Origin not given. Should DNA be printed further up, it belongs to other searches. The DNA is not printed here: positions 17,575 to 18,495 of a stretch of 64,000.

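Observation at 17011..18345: Short exosortase/archaeosortase-family protein (Cys-41-Arg spacing) with a membrane partner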

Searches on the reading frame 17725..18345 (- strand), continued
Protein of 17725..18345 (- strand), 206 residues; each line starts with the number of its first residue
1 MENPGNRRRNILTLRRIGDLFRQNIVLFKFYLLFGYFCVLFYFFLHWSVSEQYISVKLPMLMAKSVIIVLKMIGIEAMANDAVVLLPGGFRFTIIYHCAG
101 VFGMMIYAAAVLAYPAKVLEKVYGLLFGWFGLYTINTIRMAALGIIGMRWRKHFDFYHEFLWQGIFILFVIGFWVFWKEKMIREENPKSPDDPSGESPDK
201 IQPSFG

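Call 29: search_protein_families(library=ncbifam, proteins=[L010:7014-9890:+, P0033, P0034, P0035, P0029, P0030, P0032, L011:9923-10606:+, P0028], max_evalue=10)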
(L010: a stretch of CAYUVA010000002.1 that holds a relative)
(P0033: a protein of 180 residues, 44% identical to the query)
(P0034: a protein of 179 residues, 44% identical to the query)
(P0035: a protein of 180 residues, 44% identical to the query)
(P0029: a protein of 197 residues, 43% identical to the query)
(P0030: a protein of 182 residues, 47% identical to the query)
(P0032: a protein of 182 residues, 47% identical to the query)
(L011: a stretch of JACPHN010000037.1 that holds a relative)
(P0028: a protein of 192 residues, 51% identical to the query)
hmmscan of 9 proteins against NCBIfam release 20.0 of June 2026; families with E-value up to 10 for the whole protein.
L010:7014-9890:+ (958 aa): 1 family
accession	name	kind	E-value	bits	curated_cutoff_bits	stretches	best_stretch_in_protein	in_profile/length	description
NF038128.1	choice_anch_J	domain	7.8e-12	45.7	30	2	244-387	4-162/162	choice-of-anchor J domain-containing protein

P0033 (180 aa): 18 families
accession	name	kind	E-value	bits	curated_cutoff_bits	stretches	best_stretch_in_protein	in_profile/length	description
TIGR04177.1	exosort_XrtH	exception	3.4e-28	98.6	86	1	16-165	1-151/158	exosortase H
TIGR04144.1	archaeo_VPXXXP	exception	1.5e-25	90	150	1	17-170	3-154/156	archaeosortase B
NF046081.1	exosort_XrtX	exception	1.2e-22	80.6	170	1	15-167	4-160/168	exosortase X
TIGR04178.1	exo_archaeo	signature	6.9e-18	64.7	23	1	80-165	1-93/97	exosortase/archaeosortase family protein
NF046083.1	exosort_XrtY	exception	3.8e-15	56.2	160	1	51-162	54-165/168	exosortase Y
TIGR04300.1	exosort_XrtM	exception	1.8e-11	44.7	125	1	29-165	7-140/150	exosortase family protein XrtM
TIGR04128.1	exoso_Fjoh_1448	exception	3.7e-11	43.5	90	1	15-166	12-169/174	exosortase family protein XrtF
TIGR04125.1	exosort_PGF_TRM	exception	4.2e-09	36.2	75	1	26-131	99-195/271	archaeosortase A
TIGR04124.1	archaeo_artE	exception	9.7e-09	35.4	95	1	58-163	42-145/153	archaeosortase family protein ArtE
TIGR04293.1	archaeo_artF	exception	4.9e-08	33.2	150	1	20-161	12-152/166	archaeosortase family protein ArtF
TIGR03110.1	exosort_Gpos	exception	1.8e-07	31.3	102.75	1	75-162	83-172/187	exosortase family protein XrtG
TIGR03109.2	exosort_XrtA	exception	4e-07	29.7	208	1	40-165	126-254/261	exosortase A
NF033505.2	paceosortase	exception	5.7e-07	29.8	80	1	45-163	25-142/167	pacearchaeosortase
TIGR02602.1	8TM_EpsH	subfamily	1.4e-05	24.8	105.55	1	18-164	83-236/241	exosortase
NF033767.0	exosort_XrtS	exception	0.00099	19.1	145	1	50-160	26-145/155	exosortase S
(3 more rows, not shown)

P0034 (179 aa): 19 families
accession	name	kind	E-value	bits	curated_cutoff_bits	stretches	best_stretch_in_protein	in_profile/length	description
TIGR04177.1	exosort_XrtH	exception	5.1e-26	91.6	86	1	15-164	1-151/158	exosortase H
NF046081.1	exosort_XrtX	exception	2.6e-23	82.8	170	1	15-169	5-163/168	exosortase X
TIGR04144.1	archaeo_VPXXXP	exception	2e-21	76.6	150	1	15-170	5-155/156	archaeosortase B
TIGR04178.1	exo_archaeo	signature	9e-18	64.4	23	1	79-164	1-93/97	exosortase/archaeosortase family protein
NF046083.1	exosort_XrtY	exception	1.2e-15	57.8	160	1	50-161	54-167/168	exosortase Y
TIGR04128.1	exoso_Fjoh_1448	exception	5.5e-12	46.2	90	1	13-168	11-172/174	exosortase family protein XrtF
TIGR04300.1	exosort_XrtM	exception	1e-11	45.5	125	1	28-164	7-140/150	exosortase family protein XrtM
TIGR04124.1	archaeo_artE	exception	8.3e-11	42.2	95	1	47-163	32-149/153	archaeosortase family protein ArtE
TIGR04125.1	exosort_PGF_TRM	exception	1.5e-09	37.7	75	1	13-130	87-195/271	archaeosortase A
TIGR04293.1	archaeo_artF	exception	3.5e-08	33.6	150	1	17-158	10-150/166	archaeosortase family protein ArtF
TIGR02602.1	8TM_EpsH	subfamily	5.7e-08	32.6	105.55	1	25-162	91-235/241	exosortase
NF033505.2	paceosortase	exception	1.1e-07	32.1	80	1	21-163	6-143/167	pacearchaeosortase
TIGR03110.1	exosort_Gpos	exception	2.9e-06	27.3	102.75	1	73-161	82-172/187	exosortase family protein XrtG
TIGR03763.1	cyanoexo_CrtA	exception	1.1e-05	25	150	1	43-149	130-240/260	cyanoexosortase A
NF033767.0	exosort_XrtS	exception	0.00018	21.5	145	1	77-157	59-142/155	exosortase S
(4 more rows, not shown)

P0035 (180 aa): 14 families
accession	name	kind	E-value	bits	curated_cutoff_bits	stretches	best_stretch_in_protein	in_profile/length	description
TIGR04177.1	exosort_XrtH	exception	3.9e-23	82.2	86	1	16-165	1-151/158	exosortase H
TIGR04144.1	archaeo_VPXXXP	exception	7.3e-22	78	150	1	17-170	6-154/156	archaeosortase B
NF046081.1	exosort_XrtX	exception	1.4e-20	73.9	170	1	17-168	6-161/168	exosortase X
TIGR04178.1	exo_archaeo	signature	2.2e-17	63.1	23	1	80-165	1-93/97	exosortase/archaeosortase family protein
NF046083.1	exosort_XrtY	exception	6.3e-14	52.2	160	1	48-162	51-165/168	exosortase Y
TIGR04300.1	exosort_XrtM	exception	3.6e-12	47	125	1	28-165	6-140/150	exosortase family protein XrtM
TIGR04128.1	exoso_Fjoh_1448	exception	2.2e-11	44.3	90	1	15-165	12-168/174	exosortase family protein XrtF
TIGR04124.1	archaeo_artE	exception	2.5e-10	40.6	95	1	51-162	35-144/153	archaeosortase family protein ArtE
TIGR04293.1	archaeo_artF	exception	9.3e-09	35.5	150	1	46-163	35-154/166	archaeosortase family protein ArtF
TIGR04125.1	exosort_PGF_TRM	exception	1.4e-07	31.2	75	1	27-143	89-205/271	archaeosortase A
NF033505.2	paceosortase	exception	2.4e-07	31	80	1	20-163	4-142/167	pacearchaeosortase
TIGR03110.1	exosort_Gpos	exception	1.8e-06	28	102.75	1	38-162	38-172/187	exosortase family protein XrtG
TIGR04175.1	archaeo_artD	exception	0.0027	17.7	125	1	73-165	48-138/150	archaeosortase D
NF045528.1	heimosortase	equivalog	0.003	17.6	130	1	76-150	82-156/199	heimdallarchaeosortase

P0029 (197 aa): 12 families
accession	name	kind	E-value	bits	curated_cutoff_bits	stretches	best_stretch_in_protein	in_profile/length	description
TIGR04177.1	exosort_XrtH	exception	1.5e-21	77.1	86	1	22-168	4-151/158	exosortase H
NF046081.1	exosort_XrtX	exception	6.1e-20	71.8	170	1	18-170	4-160/168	exosortase X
TIGR04144.1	archaeo_VPXXXP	exception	2.3e-19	69.9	150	1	31-174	12-155/156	archaeosortase B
TIGR04128.1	exoso_Fjoh_1448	exception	2.5e-14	53.9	90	1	15-169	9-169/174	exosortase family protein XrtF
TIGR04178.1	exo_archaeo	signature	6.9e-14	51.9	23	1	83-169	1-94/97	exosortase/archaeosortase family protein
TIGR04300.1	exosort_XrtM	exception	1.9e-13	51.1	125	1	36-171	7-143/150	exosortase family protein XrtM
NF046083.1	exosort_XrtY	exception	1.9e-13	50.7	160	1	44-165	38-167/168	exosortase Y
TIGR04124.1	archaeo_artE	exception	6.8e-12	45.7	95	1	14-173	5-151/153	archaeosortase family protein ArtE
TIGR04293.1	archaeo_artF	exception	7.7e-08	32.5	150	1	24-165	13-150/166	archaeosortase family protein ArtF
NF033505.2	paceosortase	exception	1.3e-06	28.6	80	1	69-167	45-143/167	pacearchaeosortase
TIGR03110.1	exosort_Gpos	exception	7.9e-06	25.9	102.75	1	31-165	32-172/187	exosortase family protein XrtG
TIGR04125.1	exosort_PGF_TRM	exception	6.1e-05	22.6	75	1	53-146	109-205/271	archaeosortase A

P0030 (182 aa): 15 families
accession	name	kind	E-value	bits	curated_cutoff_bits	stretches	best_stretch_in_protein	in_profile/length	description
TIGR04177.1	exosort_XrtH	exception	1.2e-27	96.8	86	1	25-167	9-151/158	exosortase H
TIGR04144.1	archaeo_VPXXXP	exception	4.8e-26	91.6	150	1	18-173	2-155/156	archaeosortase B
NF046081.1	exosort_XrtX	exception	4.6e-22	78.7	170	1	16-173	3-164/168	exosortase X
TIGR04178.1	exo_archaeo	signature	1.7e-15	57.1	23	1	84-167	3-93/97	exosortase/archaeosortase family protein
TIGR04128.1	exoso_Fjoh_1448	exception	1.7e-14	54.4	90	1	16-172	11-173/174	exosortase family protein XrtF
TIGR04300.1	exosort_XrtM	exception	6.2e-12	46.2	125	1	33-167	5-139/150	exosortase family protein XrtM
NF046083.1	exosort_XrtY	exception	5.5e-11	42.6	160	1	39-165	34-166/168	exosortase Y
TIGR04124.1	archaeo_artE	exception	3.4e-09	36.9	95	1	16-167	8-147/153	archaeosortase family protein ArtE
TIGR03110.1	exosort_Gpos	exception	4.6e-06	26.6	102.75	1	24-162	28-170/187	exosortase family protein XrtG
TIGR02602.1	8TM_EpsH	subfamily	9.5e-06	25.3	105.55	1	24-166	90-236/241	exosortase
TIGR04125.1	exosort_PGF_TRM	exception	1.8e-05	24.3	75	1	52-144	109-204/271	archaeosortase A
NF033505.2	paceosortase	exception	1.9e-05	24.9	80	1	26-166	8-143/167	pacearchaeosortase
TIGR04293.1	archaeo_artF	exception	6e-05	23.1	150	1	11-159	1-147/166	archaeosortase family protein ArtF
TIGR04156.1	cyanoexo_CrtB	exception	0.0003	20.4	300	1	48-162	138-258/280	cyanoexosortase B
NF052226.1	SCO2102SporReg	equivalog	1.5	8.5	350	1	81-135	2-56/325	SCO2102 family sporulation regulator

P0032 (182 aa): 12 families
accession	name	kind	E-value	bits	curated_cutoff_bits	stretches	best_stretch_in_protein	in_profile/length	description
TIGR04177.1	exosort_XrtH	exception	7.1e-25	87.8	86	1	22-168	4-152/158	exosortase H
TIGR04144.1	archaeo_VPXXXP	exception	7e-20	71.5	150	1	24-172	6-154/156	archaeosortase B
NF046081.1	exosort_XrtX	exception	5.6e-16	58.9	170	1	17-170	4-161/168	exosortase X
TIGR04178.1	exo_archaeo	signature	3.1e-15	56.2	23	1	83-167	2-93/97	exosortase/archaeosortase family protein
NF046083.1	exosort_XrtY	exception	1.7e-09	37.8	160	1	55-163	56-166/168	exosortase Y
TIGR04128.1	exoso_Fjoh_1448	exception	1.3e-08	35.3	90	1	16-167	11-168/174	exosortase family protein XrtF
TIGR04125.1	exosort_PGF_TRM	exception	1.4e-08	34.5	75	1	72-145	135-205/271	archaeosortase A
TIGR04300.1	exosort_XrtM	exception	9.7e-08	32.6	125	1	51-167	27-142/150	exosortase family protein XrtM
NF033505.2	paceosortase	exception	2.8e-06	27.5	80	1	50-166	28-143/167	pacearchaeosortase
TIGR04293.1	archaeo_artF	exception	3.9e-05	23.7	150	1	50-161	37-149/166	archaeosortase family protein ArtF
TIGR04124.1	archaeo_artE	exception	0.00034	20.7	95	1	14-170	6-150/153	archaeosortase family protein ArtE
TIGR03110.1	exosort_Gpos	exception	0.005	16.8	102.75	1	25-162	27-170/187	exosortase family protein XrtG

L011:9923-10606:+ (227 aa): 17 families
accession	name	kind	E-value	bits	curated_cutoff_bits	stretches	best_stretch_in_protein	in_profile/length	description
TIGR04177.1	exosort_XrtH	exception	1.8e-24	86.5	86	1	47-194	2-151/158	exosortase H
TIGR04144.1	archaeo_VPXXXP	exception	1.8e-23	83.2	150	1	47-194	3-149/156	archaeosortase B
NF046081.1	exosort_XrtX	exception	6.4e-17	62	170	1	80-194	40-158/168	exosortase X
TIGR04178.1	exo_archaeo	signature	1e-15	57.8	23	1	109-196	1-94/97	exosortase/archaeosortase family protein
TIGR04300.1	exosort_XrtM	exception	3.7e-13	50.2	125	1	84-195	28-141/150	exosortase family protein XrtM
TIGR04128.1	exoso_Fjoh_1448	exception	4.6e-12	46.5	90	1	45-194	12-168/174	exosortase family protein XrtF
NF046083.1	exosort_XrtY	exception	9.4e-10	38.6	160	1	79-193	52-167/168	exosortase Y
NF033505.2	paceosortase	exception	2.1e-09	37.7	80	1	71-193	21-143/167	pacearchaeosortase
TIGR04125.1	exosort_PGF_TRM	exception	3e-09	36.7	75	1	79-171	108-204/271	archaeosortase A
TIGR04124.1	archaeo_artE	exception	7.6e-09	35.8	95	1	44-195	8-148/153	archaeosortase family protein ArtE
TIGR02602.1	8TM_EpsH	subfamily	9.8e-06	25.2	105.55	1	62-193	99-236/241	exosortase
TIGR03109.2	exosort_XrtA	exception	2.8e-05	23.7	208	1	73-194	129-254/261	exosortase A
TIGR04151.1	exosort_VPDSG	exception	0.00051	19.5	300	1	38-195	138-301/306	VPDSG-CTERM-specific exosortase XrtC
NF007454.0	PRK10019.1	subfamily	0.0013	18.1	195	1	142-221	53-134/283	nickel/cobalt efflux transporter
TIGR04293.1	archaeo_artF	exception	0.002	18.2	150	1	77-190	36-150/166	archaeosortase family protein ArtF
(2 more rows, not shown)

P0028 (192 aa): 14 families
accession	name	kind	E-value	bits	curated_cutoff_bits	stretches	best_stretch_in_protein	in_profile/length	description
TIGR04177.1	exosort_XrtH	exception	1.8e-22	80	86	1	16-168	2-152/158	exosortase H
NF046081.1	exosort_XrtX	exception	1.2e-19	70.9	170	1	15-173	9-164/168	exosortase X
TIGR04144.1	archaeo_VPXXXP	exception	5.6e-19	68.6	150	1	16-173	3-155/156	archaeosortase B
TIGR04178.1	exo_archaeo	signature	9e-16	58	23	1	82-167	1-93/97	exosortase/archaeosortase family protein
NF046083.1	exosort_XrtY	exception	6.5e-15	55.4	160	1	13-165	10-166/168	exosortase Y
TIGR04128.1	exoso_Fjoh_1448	exception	6.3e-13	49.3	90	1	12-171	10-172/174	exosortase family protein XrtF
TIGR04300.1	exosort_XrtM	exception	2.3e-10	41.1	125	1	77-168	50-141/150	exosortase family protein XrtM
TIGR04293.1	archaeo_artF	exception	6e-08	32.9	150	1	9-133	2-120/166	archaeosortase family protein ArtF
TIGR04124.1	archaeo_artE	exception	2.3e-07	31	95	1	9-165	4-145/153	archaeosortase family protein ArtE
TIGR04125.1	exosort_PGF_TRM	exception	7.7e-06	25.5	75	1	37-134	97-196/271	archaeosortase A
NF033505.2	paceosortase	exception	3.8e-05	23.9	80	1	55-166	36-143/167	pacearchaeosortase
TIGR02602.1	8TM_EpsH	subfamily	0.00014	21.5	105.55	1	18-166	88-236/241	exosortase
TIGR03762.1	archaeo_artC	exception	0.0008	19.3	100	1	15-164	117-270/274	archaeosortase C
NF045528.1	heimosortase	equivalog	0.0037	17.3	130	1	41-152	43-156/199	heimdallarchaeosortase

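Call 38: search_solved_structures(query=A1, max_evalue=1)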
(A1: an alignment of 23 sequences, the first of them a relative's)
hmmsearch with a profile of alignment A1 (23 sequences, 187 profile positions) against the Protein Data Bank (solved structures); distinct sequences matched with E-value up to 1: 1.
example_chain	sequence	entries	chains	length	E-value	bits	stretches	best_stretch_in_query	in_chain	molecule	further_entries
9eho_k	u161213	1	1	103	0.92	12.3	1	18-81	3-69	eL38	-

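Call 43: find_encoding_contigs(protein=P0034, flank=10000, max_places=2)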
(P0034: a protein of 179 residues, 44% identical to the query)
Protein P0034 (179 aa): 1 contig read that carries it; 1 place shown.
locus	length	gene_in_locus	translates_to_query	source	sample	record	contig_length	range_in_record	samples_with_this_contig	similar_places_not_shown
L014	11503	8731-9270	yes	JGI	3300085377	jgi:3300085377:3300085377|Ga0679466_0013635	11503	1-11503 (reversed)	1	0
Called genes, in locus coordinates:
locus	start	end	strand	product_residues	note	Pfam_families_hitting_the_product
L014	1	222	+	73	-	?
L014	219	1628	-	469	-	PF02310:B12-binding, PF04055:Radical_SAM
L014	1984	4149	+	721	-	-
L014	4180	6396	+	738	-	PF15902:Sortilin-Vps10 (faint)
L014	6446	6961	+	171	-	-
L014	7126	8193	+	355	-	PF13176:TPR_7 (faint), PF12895:ANAPC3 (faint), PF23914:TPR_CcmH_CycH (faint), PF13431:TPR_17 (faint), PF21033:RMD1-3 (faint), PF13424:TPR_12 (weak), PF14559:TPR_19, PF13432:TPR_16 (weak), +10 more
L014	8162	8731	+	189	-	-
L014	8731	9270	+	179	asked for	PF09721:Exosortase_EpsH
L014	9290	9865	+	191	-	-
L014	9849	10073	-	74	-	-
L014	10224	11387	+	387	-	PF01168:Ala_racemase_N, PF00842:Ala_racemase_C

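Call 44: find_encoding_contigs(protein=P0029, flank=10000, max_places=2)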
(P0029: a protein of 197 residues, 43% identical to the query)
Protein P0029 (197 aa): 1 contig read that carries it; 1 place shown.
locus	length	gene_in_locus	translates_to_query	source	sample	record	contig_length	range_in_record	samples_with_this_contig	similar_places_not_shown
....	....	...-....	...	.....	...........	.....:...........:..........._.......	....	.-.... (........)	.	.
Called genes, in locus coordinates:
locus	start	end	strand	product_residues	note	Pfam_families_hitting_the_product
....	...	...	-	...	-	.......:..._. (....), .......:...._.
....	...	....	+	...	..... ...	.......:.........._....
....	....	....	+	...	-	-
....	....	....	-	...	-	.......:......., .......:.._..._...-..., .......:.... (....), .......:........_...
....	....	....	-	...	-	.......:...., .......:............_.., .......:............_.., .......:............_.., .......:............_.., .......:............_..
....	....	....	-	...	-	?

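Call 53: predict_structure(alignment_id=A1)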
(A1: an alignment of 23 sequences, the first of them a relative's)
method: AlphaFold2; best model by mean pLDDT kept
length: 206 residues; sequences in the alignment: 23
mean_pLDDT: 88.1   pTM: 0.77
mean pLDDT of the five models: 88.1, 88.0, 87.8, 86.9, 86.4
residues with pLDDT >= 90: 128; 70-90: 56; 50-70: 19; < 50: 3
segments of 3 or more residues with pLDDT < 50: none
pLDDT, mean of each block of 10 residues (from residue 1): 79 88 92 96 90 89 97 97 95 84 95 96 97 95 94 84 87 96 71 53 65
secondary structure, 60 per line:
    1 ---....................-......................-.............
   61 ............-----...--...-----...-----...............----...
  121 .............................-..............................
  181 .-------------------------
elements in order: H4-23 H25-46 H48-72 E78-80 E83-85 E91-93 H99-113 H118-149 H151-181

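Call 60: find_encoding_contigs(protein=P0002, flank=10000, max_places=2)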
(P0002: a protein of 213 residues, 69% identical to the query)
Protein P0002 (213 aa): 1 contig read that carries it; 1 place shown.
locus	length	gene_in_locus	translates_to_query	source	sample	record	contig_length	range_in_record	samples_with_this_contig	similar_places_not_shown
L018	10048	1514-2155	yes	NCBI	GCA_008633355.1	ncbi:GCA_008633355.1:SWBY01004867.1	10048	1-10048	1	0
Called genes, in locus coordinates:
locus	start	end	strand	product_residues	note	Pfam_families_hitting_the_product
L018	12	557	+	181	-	PF13307:Helicase_C_2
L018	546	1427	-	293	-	-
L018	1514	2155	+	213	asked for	PF09721:Exosortase_EpsH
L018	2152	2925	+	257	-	-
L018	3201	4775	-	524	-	PF00595:PDZ (faint), PF13180:PDZ_2, PF17820:PDZ_6, PF03572:Peptidase_S41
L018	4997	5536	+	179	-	-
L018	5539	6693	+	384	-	PF00534:Glycos_transf_1, PF13692:Glyco_trans_1_4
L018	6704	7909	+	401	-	PF00534:Glycos_transf_1, PF13692:Glyco_trans_1_4, PF13524:Glyco_trans_1_2 (faint)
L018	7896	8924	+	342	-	-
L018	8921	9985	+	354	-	PF00534:Glycos_transf_1, PF13692:Glyco_trans_1_4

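Call 61: find_encoding_contigs(protein=P0005, flank=10000, max_places=2)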
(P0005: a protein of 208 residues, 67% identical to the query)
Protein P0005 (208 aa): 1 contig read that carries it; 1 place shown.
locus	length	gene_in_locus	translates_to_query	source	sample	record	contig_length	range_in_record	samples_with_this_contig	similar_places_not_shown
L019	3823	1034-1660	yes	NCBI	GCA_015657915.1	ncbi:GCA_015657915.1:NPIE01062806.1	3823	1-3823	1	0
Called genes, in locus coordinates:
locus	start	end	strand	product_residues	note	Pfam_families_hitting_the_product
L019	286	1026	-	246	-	-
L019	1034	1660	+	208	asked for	PF09721:Exosortase_EpsH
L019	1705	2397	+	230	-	-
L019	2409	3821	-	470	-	?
